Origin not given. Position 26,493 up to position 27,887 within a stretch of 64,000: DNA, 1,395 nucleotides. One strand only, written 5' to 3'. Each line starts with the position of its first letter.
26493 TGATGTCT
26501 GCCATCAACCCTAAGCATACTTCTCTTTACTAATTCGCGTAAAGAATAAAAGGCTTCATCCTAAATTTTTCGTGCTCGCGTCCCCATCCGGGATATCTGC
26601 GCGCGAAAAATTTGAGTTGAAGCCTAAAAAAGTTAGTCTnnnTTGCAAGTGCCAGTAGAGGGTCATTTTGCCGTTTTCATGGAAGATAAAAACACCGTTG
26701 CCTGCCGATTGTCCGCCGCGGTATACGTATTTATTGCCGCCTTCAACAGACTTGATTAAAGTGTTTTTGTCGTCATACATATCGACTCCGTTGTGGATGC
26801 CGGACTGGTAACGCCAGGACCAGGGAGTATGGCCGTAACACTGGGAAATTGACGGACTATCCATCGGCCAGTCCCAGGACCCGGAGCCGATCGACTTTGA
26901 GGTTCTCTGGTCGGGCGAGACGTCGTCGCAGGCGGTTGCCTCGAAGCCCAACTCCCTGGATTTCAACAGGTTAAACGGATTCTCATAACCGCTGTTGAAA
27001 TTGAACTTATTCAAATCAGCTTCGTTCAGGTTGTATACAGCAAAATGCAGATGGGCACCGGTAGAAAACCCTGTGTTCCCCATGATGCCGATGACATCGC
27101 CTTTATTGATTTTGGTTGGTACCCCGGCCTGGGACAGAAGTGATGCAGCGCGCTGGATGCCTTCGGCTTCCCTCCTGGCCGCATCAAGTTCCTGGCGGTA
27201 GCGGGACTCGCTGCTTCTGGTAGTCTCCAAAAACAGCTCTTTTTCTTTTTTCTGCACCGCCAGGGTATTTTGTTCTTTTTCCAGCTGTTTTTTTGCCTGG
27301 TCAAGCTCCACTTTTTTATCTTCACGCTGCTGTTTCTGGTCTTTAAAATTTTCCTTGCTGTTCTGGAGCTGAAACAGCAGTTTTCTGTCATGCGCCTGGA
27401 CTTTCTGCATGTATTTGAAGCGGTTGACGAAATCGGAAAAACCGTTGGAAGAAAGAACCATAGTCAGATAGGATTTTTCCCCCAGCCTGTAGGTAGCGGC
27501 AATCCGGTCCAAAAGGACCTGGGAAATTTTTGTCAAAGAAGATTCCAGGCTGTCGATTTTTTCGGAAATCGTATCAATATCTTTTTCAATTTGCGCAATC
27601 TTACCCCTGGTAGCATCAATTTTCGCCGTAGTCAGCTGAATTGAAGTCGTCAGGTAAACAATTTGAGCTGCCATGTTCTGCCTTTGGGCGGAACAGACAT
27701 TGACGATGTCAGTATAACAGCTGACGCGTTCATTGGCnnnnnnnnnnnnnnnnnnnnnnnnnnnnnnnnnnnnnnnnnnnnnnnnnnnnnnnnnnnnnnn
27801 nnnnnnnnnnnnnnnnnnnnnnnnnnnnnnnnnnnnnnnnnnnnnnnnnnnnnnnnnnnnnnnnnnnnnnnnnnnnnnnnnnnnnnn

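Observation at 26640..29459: ftsE-ftsX-envC-like operon in which the EnvC-like M23/LytM domain is circularly permuted but retains all metal ligands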

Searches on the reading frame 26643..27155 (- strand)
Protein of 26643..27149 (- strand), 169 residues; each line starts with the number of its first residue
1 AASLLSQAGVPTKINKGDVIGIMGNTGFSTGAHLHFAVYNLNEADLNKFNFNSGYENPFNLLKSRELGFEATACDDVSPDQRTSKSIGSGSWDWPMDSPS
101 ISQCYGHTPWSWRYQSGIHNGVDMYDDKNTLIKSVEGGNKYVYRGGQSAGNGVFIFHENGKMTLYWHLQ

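Call 7: find_homologous_proteins(query=window:26643-27149:-, max_evalue=0.001)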
Query seq(169 aa) (169 aa): 26 proteins with E <= 0.001 among 53 candidates.
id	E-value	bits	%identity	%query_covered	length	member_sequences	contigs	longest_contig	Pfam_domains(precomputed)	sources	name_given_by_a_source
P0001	3.6e-95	335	82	100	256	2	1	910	PF01551.30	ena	-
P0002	8.0e-71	256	63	100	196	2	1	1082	PF01551.30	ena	-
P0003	1.3e-70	255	69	93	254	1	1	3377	PF01551.30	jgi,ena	-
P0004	8.0e-66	239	68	92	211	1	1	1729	PF01551.30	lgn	-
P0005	2.5e-59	218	61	92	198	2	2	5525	PF01551.30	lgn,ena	-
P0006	3.6e-53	198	52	99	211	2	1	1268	PF01551.30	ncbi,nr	ncbi:MAG: peptidoglycan DD-metalloendopeptidase family protein, partial [Candidatus Curtissbacteria 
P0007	2.7e-52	195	53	92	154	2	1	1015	PF01551.30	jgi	jgi:murein DD-endopeptidase MepM/ murein hydrolase activator NlpD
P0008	2.5e-50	189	53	92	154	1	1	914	PF01551.30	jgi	jgi:murein DD-endopeptidase MepM/ murein hydrolase activator NlpD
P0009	6.8e-47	178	76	59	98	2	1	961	-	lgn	-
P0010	2.7e-43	166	48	93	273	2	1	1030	PF01551.30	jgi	jgi:murein DD-endopeptidase MepM/ murein hydrolase activator NlpD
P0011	3.8e-39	152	50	95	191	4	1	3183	PF01551.30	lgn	-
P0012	4.8e-38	149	45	92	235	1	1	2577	PF01551.30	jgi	-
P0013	2.0e-37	147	42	99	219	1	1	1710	PF01551.30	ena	-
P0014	5.7e-36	142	46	94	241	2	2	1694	PF01551.30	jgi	jgi:murein DD-endopeptidase MepM/ murein hydrolase activator NlpD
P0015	2.0e-34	137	51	79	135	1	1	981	PF01551.30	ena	-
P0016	7.8e-29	119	44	87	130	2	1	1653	PF01551.30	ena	-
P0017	2.5e-17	81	35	92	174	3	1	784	PF01551.30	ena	-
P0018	2.9e-17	81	40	93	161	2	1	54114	PF01551.30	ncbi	ncbi:MAG: peptidoglycan DD-metalloendopeptidase family protein, partial [Patescibacteria group bacte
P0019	3.6e-17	81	38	92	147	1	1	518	PF01551.30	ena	-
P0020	5.0e-17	80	35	92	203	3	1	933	PF01551.30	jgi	-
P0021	1.5e-13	69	40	68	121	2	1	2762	PF01551.30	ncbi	-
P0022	5.4e-13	67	35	88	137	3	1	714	PF01551.30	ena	-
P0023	1.8e-8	52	72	15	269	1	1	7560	PF01551.30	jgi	jgi:murein DD-endopeptidase MepM/ murein hydrolase activator NlpD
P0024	2.6e-7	49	60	22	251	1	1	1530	PF01551.30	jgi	jgi:murein DD-endopeptidase MepM/ murein hydrolase activator NlpD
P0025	6.7e-7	47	71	18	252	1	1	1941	PF01551.30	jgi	jgi:murein DD-endopeptidase MepM/ murein hydrolase activator NlpD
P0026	6.5e-4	38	58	22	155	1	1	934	PF01551.30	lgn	-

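Call 18: find_related_loci(query=A2, collection=genome_contigs, flank=6000)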
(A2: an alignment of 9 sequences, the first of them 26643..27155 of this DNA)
Query A2 (171 aa) in genome_contigs; peptide patterns used: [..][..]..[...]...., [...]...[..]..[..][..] (x = any residue, [..] = any of these).
129 stretches matched a pattern; 107 encode a relative of the query (tblastn E <= 1e-3); the best 80 are kept; 80 distinct loci.
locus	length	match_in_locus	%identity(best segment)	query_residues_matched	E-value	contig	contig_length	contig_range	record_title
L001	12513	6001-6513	85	1-171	2e-108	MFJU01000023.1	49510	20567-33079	MAG: Candidatus Gottesmanbacteria bacterium RIFCSPLOWO2_01_FULL_42_22 rifcsplowo2_01_scaffold_3354, whole genome shotgun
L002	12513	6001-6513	80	1-171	3e-102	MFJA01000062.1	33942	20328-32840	MAG: Candidatus Gottesmanbacteria bacterium RBG_16_37_8 RBG_16_scaffold_5865, whole genome shotgun sequence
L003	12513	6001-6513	78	1-171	7e-101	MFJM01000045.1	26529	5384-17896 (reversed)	MAG: Candidatus Gottesmanbacteria bacterium RIFCSPHIGHO2_02_FULL_39_14 rifcsphigho2_02_scaffold_4993, whole genome shotg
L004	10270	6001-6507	81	1-171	2e-98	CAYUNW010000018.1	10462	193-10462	MAG TPA_asm: uncultured Gammaproteobacteria bacterium isolate binchicken_co274_42 genome assembly, contig: NODE_15531_le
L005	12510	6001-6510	75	1-170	3e-90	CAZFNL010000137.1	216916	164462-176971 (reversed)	MAG TPA_asm: uncultured Gammaproteobacteria bacterium isolate SRP271791_co1_7 genome assembly, contig: k141_45435, whole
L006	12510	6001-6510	76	1-170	6e-91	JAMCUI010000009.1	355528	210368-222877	MAG: Patescibacteria group bacterium isolate FK_Sedi_A_Bin.134 NODE_13_length_355528_cov_13.8818, whole genome shotgun s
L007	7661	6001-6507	72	1-171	1e-87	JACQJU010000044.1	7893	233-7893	MAG: Candidatus Gottesmanbacteria bacterium isolate NC_groundwater_1159_Ag_S-0.1um_39_55 S_p1_S3_coassembly_k141_671691,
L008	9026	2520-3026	71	1-171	1e-87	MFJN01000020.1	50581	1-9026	MAG: Candidatus Gottesmanbacteria bacterium RIFCSPHIGHO2_02_FULL_40_13 rifcsphigho2_02_scaffold_2145, whole genome shotg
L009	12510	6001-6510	73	1-171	1e-86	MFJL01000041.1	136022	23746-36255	MAG: Candidatus Gottesmanbacteria bacterium RIFCSPHIGHO2_02_FULL_39_11 rifcsphigho2_02_scaffold_80, whole genome shotgun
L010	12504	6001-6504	70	1-170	1e-85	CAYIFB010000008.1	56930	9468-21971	MAG TPA_asm: uncultured Gammaproteobacteria bacterium isolate ERP119705_co19_135 genome assembly, contig: NODE_284_lengt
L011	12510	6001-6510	73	1-171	3e-85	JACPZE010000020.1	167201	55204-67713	MAG: Candidatus Gottesmanbacteria bacterium isolate NC_groundwater_881_Pr1_S2p5_36_20 Montesol18_S2p5_coassembly_scaffol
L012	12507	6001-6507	66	1-171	5e-85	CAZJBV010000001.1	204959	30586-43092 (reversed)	MAG TPA_asm: uncultured Gammaproteobacteria bacterium isolate binchicken_co144_1014 genome assembly, contig: NODE_129_le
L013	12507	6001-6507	67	1-171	1e-84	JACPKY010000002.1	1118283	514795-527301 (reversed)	MAG: Candidatus Gottesmanbacteria bacterium isolate NC_groundwater_507_Ag_S-0.1um_40_14 S35_SO-1_scaffold_146377, whole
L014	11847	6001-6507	67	1-171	3e-84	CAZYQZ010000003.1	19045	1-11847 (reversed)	MAG TPA_asm: uncultured Gammaproteobacteria bacterium isolate SRP292972_co1_80 genome assembly, contig: NODE_1318_length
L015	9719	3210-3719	71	1-171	1e-83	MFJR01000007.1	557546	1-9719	MAG: Candidatus Gottesmanbacteria bacterium RIFCSPLOWO2_01_FULL_39_12b rifcsplowo2_01_scaffold_21, whole genome shotgun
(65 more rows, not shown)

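Call 21: predict_structure(alignment_id=A1)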
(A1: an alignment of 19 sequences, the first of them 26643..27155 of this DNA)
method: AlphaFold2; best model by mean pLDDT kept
length: 171 residues; sequences in the alignment: 19
mean_pLDDT: 89.6   pTM: 0.87
mean pLDDT of the five models: 89.6, 89.4, 88.5, 88.0, 86.7
residues with pLDDT >= 90: 112; 70-90: 41; 50-70: 17; < 50: 1
segments of 3 or more residues with pLDDT < 50: none
pLDDT, mean of each block of 10 residues (from residue 1): 62 94 93 93 93 91 97 87 92 98 85 66 93 98 90 94 96 94
secondary structure, 60 per line:
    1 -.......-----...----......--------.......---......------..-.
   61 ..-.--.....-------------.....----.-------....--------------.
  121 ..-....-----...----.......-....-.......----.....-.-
elements in order: H2-8 E14-16 E21-26 E35-41 H45-50 E67-71 E85-89 E102-105 E124-127 E133-135 E140-146 H148-151 E153-159 E164-168

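Call 24: fold_search(model_id=the predicted structure, library=pdb)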
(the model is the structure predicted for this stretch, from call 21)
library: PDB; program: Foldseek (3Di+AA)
matches with E <= 10: 114; with E <= 0.001: 0
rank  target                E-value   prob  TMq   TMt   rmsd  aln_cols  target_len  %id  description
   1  8b14_B                1.6e-01  0.02  0.10  0.04  20.4       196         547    9  T5 Receptor Binding Protein pb5 in complex with its E. coli receptor FhuA (released 2023-02-08)
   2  6u23_A                1.1e+00  0.02  0.14  0.06  19.3       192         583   10  EM structure of MPEG-1(w.t.) soluble pre-pore (released 2019-09-25)
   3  8qx8_A                1.7e+00  0.03  0.16  0.04  14.2       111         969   11  Endosomal membrane tethering complex CORVET (released 2024-07-03)
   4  7tuf_D                2.2e+00  0.01  0.10  0.06  23.2       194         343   11  Crystal structure of Tapasin in complex with PaSta1-Fab (released 2022-09-07)
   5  1dzr_A                2.3e+00  0.03  0.16  0.15   9.9       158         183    7  RmlC from Salmonella typhimurium (released 2000-04-18)
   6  2izo_C                2.9e+00  0.08  0.15  0.11   9.9        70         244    8  Structure of an Archaeal PCNA1-PCNA2-FEN1 Complex (released 2006-09-06)
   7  9v6e_B                2.9e+00  0.06  0.15  0.08   8.5        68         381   16  Cryo-EM structure of human full length KICSTOR complex (state 1) (released 2025-11-12)
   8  9van_B                2.9e+00  0.06  0.15  0.08   8.4        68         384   16  Cryo-EM structure of human full length KICSTOR complex (state 2) (released 2025-11-12)
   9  4hn1_C                2.9e+00  0.02  0.16  0.14  10.0       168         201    7  Crystal Structure of H60N/Y130F double mutant of ChmJ, a 3'-monoepimerase from Streptomyces bikiniensis in complex wit (released 2012-11-21)
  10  6aig                  3.2e+00  0.03  0.11  0.08  11.2        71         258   10  Crystal structure of PCNA1 from Aeropyrum pernix (released 2018-09-26)
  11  5iri_A                3.2e+00  0.02  0.11  0.15   6.1        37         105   11  Structure of the mouse SAD-B AIS-KA1 fragment (released 2016-06-15)
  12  6td9_B                3.2e+00  0.02  0.12  0.09  14.7       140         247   11  X-ray structure of mature PA1624 from Pseudomonas aeruginosa PAO1 (released 2019-12-04)
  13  4ffg_A                3.2e+00  0.01  0.14  0.08  14.4       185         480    9  Crystal Structure of Levan Fructotransferase from Arthrobacter ureafaciens in complex with DFA-IV (released 2012-07-18)
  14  9v9n_B                3.4e+00  0.05  0.15  0.08   8.4        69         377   17  Cryo-EM structure of KICSTOR CCC complex (state 5) (released 2025-11-12)
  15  3aix_B                3.6e+00  0.06  0.15  0.11   9.8        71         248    8  Crystal structure of PCNA2-PCNA3 complex from Sulfolobus tokodaii (I222) (released 2011-05-18)
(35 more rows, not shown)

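Call 35: search_protein_representatives(alignment_id=A1)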
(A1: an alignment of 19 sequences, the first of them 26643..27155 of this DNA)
Query: 19 sequences, 204 profile positions. Proteins with E-value up to 0.001 (for the whole library): 101469; up to 1e-10: 15018; up to 1e-30: 86. The best 150 are listed.
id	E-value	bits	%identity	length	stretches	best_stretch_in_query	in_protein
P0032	1.7e-90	318.3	-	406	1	3-204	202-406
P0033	1.1e-87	309.2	-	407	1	2-204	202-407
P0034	1.0e-86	306.0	-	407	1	2-203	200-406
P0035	3.5e-83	294.4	-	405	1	2-204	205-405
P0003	4.8e-80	284.2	-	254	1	3-204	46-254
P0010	5.9e-80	283.9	-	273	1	2-204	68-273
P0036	1.2e-77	276.3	-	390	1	2-204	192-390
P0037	7.7e-77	273.7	-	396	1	2-204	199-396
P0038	7.4e-74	264.0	-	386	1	2-204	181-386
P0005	2.3e-71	255.9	-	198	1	42-204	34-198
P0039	2.1e-66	239.7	-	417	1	2-204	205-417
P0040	7.1e-66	237.9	-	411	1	3-204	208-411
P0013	7.3e-64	231.3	-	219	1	51-204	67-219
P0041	2.2e-63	229.8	-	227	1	3-204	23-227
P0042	4.0e-63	228.9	-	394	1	2-204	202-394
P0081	1.1e-38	149.1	-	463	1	2-204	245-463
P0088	2.8e-36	141.2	-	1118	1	27-204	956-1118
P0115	2.1e-30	122.1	-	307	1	29-203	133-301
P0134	1.0e-27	113.3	-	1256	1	29-203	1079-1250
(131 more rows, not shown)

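Call 56: search_protein_families(library=pfam, proteins=[window:26643-27128:-], max_evalue=0.01)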
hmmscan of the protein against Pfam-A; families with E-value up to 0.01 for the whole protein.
seq(162 aa): 1 family
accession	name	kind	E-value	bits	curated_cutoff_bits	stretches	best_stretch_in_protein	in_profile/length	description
PF01551.29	Peptidase_M23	-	1.8e-14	54.1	28.7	2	6-34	62-90/96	Peptidase family M23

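Call 67: search_protein_families(library=pfam, proteins=[P0088, P0134, P0115, P0081, P0003, P0041], max_evalue=0.0001)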
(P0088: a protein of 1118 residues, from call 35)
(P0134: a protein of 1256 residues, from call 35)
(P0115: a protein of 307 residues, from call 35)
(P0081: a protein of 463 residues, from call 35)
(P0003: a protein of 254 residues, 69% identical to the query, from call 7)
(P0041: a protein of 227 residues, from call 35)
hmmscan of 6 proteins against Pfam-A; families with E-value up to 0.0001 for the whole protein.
P0088 (1118 aa): 1 family
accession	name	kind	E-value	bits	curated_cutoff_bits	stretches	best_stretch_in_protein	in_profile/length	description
PF01551.29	Peptidase_M23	-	3.3e-15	56.5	28.7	2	977-1005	61-89/96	Peptidase family M23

P0134 (1256 aa): 1 family
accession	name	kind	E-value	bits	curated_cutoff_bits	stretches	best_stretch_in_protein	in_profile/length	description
PF01551.29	Peptidase_M23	-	1.2e-13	51.4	28.7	1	1097-1140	57-96/96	Peptidase family M23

P0115 (307 aa): 1 family
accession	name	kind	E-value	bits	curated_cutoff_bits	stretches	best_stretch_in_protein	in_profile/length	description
PF01551.29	Peptidase_M23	-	3.5e-15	56.4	28.7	1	150-195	54-96/96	Peptidase family M23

P0081 (463 aa): 1 family
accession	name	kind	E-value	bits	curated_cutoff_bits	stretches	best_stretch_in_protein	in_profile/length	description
PF01551.29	Peptidase_M23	-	7.8e-09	36.1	28.7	1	300-337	57-91/96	Peptidase family M23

P0003 (254 aa): 1 family
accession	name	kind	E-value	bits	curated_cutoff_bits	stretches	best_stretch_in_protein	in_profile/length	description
PF01551.29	Peptidase_M23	-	2.2e-14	53.8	28.7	1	98-126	61-89/96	Peptidase family M23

P0041 (227 aa): 1 family
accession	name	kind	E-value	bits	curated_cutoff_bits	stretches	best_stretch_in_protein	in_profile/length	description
PF01551.29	Peptidase_M23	-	9.6e-14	51.8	28.7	2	73-101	62-90/96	Peptidase family M23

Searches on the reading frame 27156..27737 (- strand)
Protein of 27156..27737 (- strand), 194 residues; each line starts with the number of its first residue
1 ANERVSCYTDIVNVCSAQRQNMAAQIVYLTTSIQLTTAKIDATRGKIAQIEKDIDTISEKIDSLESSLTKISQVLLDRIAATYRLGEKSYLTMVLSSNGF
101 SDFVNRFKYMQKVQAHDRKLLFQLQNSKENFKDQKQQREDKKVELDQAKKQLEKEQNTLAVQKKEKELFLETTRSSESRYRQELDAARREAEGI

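Call 31: find_homologous_proteins(query=window:27156-27737:-, max_evalue=0.001)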
Query window:27156-27737:- (194 aa): 6 proteins with E <= 0.001 among 110 candidates.
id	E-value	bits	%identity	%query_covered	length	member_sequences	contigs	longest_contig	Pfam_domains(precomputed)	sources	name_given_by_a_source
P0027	5.0e-90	318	80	100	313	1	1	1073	PF01551.30,PF24568.2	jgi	-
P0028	5.1e-67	243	61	100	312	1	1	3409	PF01551.30,PF24568.2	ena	-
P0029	1.2e-55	206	59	87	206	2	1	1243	PF24568.2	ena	-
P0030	1.7e-54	202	63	87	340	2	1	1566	PF01551.30,PF24568.2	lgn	-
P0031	3.9e-46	175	62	70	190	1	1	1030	PF24568.2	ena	-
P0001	1.6e-33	134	91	44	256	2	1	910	PF01551.30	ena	-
